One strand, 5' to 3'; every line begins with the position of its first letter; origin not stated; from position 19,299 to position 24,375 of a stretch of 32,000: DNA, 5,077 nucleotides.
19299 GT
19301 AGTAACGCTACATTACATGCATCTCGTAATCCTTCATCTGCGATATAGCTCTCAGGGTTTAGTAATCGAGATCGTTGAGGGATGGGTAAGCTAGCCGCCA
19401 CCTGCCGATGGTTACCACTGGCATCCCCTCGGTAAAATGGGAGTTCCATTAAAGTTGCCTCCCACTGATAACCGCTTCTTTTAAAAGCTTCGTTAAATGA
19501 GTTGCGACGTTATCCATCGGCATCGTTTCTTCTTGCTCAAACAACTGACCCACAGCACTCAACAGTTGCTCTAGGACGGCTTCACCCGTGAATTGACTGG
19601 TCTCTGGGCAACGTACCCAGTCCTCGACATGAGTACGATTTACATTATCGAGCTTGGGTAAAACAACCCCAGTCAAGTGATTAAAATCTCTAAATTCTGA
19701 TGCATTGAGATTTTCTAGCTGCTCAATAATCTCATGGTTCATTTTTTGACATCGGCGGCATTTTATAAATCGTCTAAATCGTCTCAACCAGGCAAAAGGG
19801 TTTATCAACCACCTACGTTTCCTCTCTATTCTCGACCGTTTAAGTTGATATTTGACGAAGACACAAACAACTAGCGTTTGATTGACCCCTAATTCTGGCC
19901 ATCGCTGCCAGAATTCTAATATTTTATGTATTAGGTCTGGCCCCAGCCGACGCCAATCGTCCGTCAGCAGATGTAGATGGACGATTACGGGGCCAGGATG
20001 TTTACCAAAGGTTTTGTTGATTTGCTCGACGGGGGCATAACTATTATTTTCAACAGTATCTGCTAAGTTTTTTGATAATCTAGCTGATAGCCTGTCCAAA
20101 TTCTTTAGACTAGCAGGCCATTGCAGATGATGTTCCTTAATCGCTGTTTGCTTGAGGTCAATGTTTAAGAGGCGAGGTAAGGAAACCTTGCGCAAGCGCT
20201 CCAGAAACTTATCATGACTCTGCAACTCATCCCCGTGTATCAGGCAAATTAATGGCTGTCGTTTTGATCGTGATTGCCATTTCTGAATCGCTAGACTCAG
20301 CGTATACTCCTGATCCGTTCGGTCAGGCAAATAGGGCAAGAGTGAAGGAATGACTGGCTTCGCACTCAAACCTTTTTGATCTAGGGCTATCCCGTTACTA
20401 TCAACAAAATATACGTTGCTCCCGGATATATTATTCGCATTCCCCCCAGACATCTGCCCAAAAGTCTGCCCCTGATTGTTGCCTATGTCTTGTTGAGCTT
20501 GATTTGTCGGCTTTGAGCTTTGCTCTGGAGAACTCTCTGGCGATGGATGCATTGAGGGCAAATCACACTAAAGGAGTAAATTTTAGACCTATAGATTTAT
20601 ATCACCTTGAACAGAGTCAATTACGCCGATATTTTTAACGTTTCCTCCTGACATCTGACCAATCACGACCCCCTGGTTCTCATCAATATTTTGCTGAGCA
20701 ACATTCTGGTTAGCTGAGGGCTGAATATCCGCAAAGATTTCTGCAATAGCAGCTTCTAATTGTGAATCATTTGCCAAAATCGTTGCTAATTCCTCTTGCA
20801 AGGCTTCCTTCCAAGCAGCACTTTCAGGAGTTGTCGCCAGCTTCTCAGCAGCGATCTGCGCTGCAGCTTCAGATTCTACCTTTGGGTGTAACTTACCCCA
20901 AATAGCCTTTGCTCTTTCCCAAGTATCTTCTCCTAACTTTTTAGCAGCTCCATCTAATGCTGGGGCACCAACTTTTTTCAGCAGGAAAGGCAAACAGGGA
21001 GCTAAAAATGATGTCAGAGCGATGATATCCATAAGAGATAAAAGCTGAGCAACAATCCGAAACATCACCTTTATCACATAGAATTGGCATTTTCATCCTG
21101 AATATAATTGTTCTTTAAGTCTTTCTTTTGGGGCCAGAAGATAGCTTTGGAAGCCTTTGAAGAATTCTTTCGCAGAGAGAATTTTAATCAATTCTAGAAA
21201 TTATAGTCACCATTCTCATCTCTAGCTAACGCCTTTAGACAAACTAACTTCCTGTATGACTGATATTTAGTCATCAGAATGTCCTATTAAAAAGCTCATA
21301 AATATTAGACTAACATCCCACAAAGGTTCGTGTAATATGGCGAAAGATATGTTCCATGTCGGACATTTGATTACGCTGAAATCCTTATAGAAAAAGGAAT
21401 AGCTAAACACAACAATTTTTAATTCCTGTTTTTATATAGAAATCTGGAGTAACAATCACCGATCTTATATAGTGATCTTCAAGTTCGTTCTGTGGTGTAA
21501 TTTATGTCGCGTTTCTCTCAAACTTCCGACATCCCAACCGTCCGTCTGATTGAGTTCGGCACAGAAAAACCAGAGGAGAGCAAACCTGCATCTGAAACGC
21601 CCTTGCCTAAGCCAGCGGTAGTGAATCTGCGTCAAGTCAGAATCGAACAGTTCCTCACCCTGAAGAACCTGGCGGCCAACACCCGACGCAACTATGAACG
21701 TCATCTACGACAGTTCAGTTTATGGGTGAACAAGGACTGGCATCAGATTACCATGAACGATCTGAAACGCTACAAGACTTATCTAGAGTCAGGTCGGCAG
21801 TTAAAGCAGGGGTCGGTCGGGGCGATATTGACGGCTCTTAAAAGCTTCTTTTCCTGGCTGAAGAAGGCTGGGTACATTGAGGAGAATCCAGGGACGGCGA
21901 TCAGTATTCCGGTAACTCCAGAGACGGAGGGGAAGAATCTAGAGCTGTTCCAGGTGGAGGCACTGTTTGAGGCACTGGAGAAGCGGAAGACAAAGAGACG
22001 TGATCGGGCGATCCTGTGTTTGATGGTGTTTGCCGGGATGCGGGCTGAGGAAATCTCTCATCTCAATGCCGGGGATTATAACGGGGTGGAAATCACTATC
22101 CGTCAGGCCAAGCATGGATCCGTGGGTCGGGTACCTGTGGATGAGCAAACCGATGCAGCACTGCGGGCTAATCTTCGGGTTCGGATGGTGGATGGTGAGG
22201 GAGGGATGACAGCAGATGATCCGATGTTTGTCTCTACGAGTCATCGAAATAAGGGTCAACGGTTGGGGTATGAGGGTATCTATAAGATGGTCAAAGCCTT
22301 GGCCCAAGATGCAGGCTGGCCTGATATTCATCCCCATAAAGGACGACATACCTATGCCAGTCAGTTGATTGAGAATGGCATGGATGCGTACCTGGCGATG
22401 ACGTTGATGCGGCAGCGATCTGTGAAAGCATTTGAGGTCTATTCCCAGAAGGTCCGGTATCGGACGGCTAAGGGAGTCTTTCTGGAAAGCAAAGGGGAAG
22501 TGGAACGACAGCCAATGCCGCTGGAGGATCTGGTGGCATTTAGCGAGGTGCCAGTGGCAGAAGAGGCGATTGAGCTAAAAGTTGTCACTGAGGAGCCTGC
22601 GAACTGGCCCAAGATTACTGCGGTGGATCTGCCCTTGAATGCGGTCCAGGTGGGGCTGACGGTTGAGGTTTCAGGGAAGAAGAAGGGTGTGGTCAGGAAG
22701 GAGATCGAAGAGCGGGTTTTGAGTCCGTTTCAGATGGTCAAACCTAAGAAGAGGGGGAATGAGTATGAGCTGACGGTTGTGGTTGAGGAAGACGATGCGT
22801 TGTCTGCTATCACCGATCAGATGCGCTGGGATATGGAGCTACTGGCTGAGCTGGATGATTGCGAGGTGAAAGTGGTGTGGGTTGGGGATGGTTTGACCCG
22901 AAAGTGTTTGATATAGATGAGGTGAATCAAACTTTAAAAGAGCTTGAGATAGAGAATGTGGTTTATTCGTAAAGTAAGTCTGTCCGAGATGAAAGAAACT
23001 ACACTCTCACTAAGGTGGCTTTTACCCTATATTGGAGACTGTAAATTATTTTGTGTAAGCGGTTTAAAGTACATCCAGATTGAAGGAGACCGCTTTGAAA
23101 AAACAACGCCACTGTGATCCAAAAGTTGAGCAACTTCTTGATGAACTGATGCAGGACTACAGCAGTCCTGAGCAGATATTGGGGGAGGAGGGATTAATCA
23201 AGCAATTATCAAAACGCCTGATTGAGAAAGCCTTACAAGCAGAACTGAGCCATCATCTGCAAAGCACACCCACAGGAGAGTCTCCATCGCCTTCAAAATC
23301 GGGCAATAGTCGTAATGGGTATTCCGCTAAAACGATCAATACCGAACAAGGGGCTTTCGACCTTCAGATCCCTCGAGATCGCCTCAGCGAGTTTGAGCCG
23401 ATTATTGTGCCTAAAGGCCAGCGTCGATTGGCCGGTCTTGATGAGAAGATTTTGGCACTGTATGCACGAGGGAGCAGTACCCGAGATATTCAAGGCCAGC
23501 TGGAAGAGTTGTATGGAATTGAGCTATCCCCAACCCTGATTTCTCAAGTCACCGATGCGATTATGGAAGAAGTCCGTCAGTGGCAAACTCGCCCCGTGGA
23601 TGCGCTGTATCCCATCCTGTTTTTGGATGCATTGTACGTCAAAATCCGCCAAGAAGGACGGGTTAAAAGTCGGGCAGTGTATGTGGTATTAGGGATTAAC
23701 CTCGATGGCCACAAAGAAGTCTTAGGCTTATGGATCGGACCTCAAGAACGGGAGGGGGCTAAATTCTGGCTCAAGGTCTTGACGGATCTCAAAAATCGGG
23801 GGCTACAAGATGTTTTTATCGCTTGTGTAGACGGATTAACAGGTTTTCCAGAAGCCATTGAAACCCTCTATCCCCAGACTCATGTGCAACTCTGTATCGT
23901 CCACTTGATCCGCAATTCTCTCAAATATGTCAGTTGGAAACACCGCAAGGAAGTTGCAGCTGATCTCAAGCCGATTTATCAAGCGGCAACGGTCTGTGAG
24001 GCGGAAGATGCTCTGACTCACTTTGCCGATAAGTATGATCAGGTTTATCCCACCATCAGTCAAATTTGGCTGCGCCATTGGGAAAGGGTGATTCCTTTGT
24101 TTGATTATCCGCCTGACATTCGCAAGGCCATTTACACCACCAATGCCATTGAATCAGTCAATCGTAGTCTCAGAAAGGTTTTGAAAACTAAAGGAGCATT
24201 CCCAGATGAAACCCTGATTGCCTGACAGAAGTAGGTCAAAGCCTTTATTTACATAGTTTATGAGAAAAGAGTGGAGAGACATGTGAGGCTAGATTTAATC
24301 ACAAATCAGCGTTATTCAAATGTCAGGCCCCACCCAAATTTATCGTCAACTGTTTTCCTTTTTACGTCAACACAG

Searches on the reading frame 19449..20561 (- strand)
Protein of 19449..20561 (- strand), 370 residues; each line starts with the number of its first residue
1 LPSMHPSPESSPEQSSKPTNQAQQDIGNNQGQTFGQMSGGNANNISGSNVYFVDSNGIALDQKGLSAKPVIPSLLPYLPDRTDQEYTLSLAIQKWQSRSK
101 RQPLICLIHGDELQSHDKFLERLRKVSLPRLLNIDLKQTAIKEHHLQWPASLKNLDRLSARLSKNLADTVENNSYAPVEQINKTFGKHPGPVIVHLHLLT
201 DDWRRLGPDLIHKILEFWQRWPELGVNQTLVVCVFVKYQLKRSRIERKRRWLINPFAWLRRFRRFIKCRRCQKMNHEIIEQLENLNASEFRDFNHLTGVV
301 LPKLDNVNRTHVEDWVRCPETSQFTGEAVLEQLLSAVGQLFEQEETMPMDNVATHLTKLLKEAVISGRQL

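Call 3: search_protein_families(library=pfam, proteins=[window:19449-20561:-], max_evalue=0.1)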
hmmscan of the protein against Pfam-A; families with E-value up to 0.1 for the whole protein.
window:19449-20561:- (370 aa): 2 families
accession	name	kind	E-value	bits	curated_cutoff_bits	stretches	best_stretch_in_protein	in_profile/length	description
PF19995.5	iSTAND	-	2.5e-22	80.4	24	1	76-236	1-163/163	inactive STAND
PF15617.12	C-C_Bond_Lyase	-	0.08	12.5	28.4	0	279-331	83-138/320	C-C_Bond_Lyase of the TIM-Barrel fold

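Call 4: search_protein_families(library=ncbifam, proteins=[window:19449-20561:-], max_evalue=0.1)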
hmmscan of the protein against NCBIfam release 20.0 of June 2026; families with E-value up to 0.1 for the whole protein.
window:19449-20561:- (370 aa): 1 family
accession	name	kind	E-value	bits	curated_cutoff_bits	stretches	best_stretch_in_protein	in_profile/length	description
TIGR04015.1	WcaC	equivalog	0.04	13.1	784.85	1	144-206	48-110/405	colanic acid biosynthesis glycosyltransferase WcaC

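Call 6: search_protein_families(library=padloc, proteins=[window:19449-20561:-], max_evalue=0.1)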
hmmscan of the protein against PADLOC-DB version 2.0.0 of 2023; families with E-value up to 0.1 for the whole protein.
window:19449-20561:- (370 aa): 0 families

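Call 22: search_protein_families(library=pfam, proteins=[window:19449-20561:-], max_evalue=10)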
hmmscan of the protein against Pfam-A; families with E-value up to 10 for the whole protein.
window:19449-20561:- (370 aa): 2 families
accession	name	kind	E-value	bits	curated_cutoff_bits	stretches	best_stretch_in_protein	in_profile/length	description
PF19995.5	iSTAND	-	2.5e-22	80.4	24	1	76-236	1-163/163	inactive STAND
PF15617.12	C-C_Bond_Lyase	-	0.08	12.5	28.4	1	279-331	83-138/320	C-C_Bond_Lyase of the TIM-Barrel fold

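Call 54: search_protein_families(library=pfam, alignment_id=A9, max_evalue=0.001)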
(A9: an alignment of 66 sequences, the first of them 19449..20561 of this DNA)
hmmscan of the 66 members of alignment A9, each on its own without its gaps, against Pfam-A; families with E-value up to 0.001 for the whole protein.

A. member 1, window:19449-20561:- (370 aa): 1 family
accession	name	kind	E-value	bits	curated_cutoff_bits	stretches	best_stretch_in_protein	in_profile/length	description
PF19995.5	iSTAND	-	2.5e-22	80.4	24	1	76-236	1-163/163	inactive STAND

B. families by the number of members that match (of 66 scanned): 26 families (the first 25 are shown)
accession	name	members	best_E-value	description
PF19995.5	iSTAND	49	8.5e-24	inactive STAND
PF19964.5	EAD11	12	6.3e-18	Effector-associated domain 11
PF13676.11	TIR_2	10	5e-21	TIR domain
PF13271.11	DUF4062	8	4e-27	Domain of unknown function (DUF4062)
PF00069.31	Pkinase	3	6.7e-47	Protein kinase domain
PF07714.23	PK_Tyr_Ser-Thr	3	4e-37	Protein tyrosine and serine/threonine kinase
PF06293.20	Kdo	3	3.4e-06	Lipopolysaccharide kinase (Kdo/WaaP) family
PF19960.5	EAD7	2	1.4e-13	Effector-associated domain 7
PF13365.12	Trypsin_2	2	3.5e-11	Trypsin-like peptidase domain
PF01636.29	APH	2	6.5e-06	Phosphotransferase enzyme family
PF00709.27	Adenylsucc_synt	1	7.3e-167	Adenylosuccinate synthetase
PF13520.12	AA_permease_2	1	6e-52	Amino acid permease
PF00324.27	AA_permease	1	1.2e-35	Amino acid permease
PF05685.18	Uma2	1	1.2e-33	Putative restriction endonuclease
PF12770.12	CHAT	1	3.3e-29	CHAT domain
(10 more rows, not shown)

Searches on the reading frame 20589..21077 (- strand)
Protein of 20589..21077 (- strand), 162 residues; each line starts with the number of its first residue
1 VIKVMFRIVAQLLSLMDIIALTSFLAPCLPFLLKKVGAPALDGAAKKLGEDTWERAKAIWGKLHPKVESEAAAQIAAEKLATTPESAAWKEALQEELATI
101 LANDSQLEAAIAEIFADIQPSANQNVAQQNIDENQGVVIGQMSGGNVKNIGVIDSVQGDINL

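Call 3: search_protein_families(library=pfam, proteins=[window:20589-21077:-], max_evalue=0.1)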
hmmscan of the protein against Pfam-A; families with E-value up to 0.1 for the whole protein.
window:20589-21077:- (162 aa): 0 families

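Call 4: search_protein_families(library=ncbifam, proteins=[window:20589-21077:-], max_evalue=0.1)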
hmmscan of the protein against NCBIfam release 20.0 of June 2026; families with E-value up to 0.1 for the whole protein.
window:20589-21077:- (162 aa): 2 families
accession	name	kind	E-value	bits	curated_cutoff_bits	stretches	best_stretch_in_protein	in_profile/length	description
NF033622.1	repair_DdrC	equivalog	0.048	13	150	1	81-115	75-109/223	DNA damage response protein DdrC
NF007836.1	PRK10548.1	equivalog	0.087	13.3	116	0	70-134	37-105/110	flagella biosynthesis regulatory protein FliT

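Call 6: search_protein_families(library=padloc, proteins=[window:20589-21077:-], max_evalue=0.1)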
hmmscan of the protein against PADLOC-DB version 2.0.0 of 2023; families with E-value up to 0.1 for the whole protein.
window:20589-21077:- (162 aa): 0 families

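Call 22: search_protein_families(library=pfam, proteins=[window:20589-21077:-], max_evalue=10)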
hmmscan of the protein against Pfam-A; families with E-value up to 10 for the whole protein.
window:20589-21077:- (162 aa): 2 families
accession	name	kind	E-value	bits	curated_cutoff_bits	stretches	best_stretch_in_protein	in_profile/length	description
PF23246.1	CC_CDK5RAP2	-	0.1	13.2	27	1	79-112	76-109/125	CDK5 regulatory subunit-associated protein 2-like, coiled coil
PF24940.1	Fn3_Dep-1_5th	-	0.16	12.6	23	1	84-150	26-91/115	Dep-1 fifth Fn3-like domain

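Call 65: search_solved_structures(query=window:20592-21032:-, max_evalue=10, show_alignments=2)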
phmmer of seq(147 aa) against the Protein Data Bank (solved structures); distinct sequences matched with E-value up to 10: 5.
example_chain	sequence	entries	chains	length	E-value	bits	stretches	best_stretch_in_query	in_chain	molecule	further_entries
6sga_Cb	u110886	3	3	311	0.42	14.2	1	29-114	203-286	mS23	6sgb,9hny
6hiv_Cb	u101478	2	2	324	0.46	14.1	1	29-114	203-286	mS23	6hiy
6hiw_Cb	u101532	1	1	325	0.46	14.1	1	29-114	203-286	mS23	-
7pua_Cb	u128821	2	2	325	0.46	14.1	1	29-114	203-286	mS23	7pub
1j3w_A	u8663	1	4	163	2.6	11.7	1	46-76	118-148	Giding protein-mglB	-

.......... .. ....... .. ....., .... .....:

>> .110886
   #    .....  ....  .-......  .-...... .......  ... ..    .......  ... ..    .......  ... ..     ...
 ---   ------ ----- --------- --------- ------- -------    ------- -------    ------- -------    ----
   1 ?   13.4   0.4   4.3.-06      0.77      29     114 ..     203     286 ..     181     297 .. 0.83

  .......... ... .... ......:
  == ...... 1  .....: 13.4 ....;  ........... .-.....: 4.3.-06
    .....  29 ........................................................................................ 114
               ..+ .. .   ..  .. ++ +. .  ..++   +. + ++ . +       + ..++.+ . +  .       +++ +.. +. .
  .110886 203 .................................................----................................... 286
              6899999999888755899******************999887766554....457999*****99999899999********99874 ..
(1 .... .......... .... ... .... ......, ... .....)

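Call 96: search_protein_families(library=pfam, proteins=[window:20589-21032:-], max_evalue=1)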
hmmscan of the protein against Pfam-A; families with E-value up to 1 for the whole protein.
window:20589-21032:- (147 aa): 2 families
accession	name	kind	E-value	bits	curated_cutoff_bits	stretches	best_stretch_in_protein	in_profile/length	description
PF23246.1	CC_CDK5RAP2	-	0.088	13.4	27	1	64-97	76-109/125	CDK5 regulatory subunit-associated protein 2-like, coiled coil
PF24940.1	Fn3_Dep-1_5th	-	0.11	13.1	23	1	69-135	26-91/115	Dep-1 fifth Fn3-like domain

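Call 98: search_protein_families(library=ncbifam, proteins=[window:20589-21032:-], max_evalue=0.01)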
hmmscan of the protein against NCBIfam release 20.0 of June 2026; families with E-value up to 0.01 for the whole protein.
window:20589-21032:- (147 aa): 0 families

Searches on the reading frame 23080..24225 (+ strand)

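Call 72: search_protein_families(library=pfam, proteins=[window:23080-24225:+], max_evalue=0.001)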
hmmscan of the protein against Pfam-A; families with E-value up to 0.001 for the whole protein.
window:23080-24225:+ (381 aa): 1 family
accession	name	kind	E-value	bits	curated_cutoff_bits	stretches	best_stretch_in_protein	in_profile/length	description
PF00872.24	Transposase_mut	-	1.3e-112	376.9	21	1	27-378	13-359/379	Transposase, Mutator family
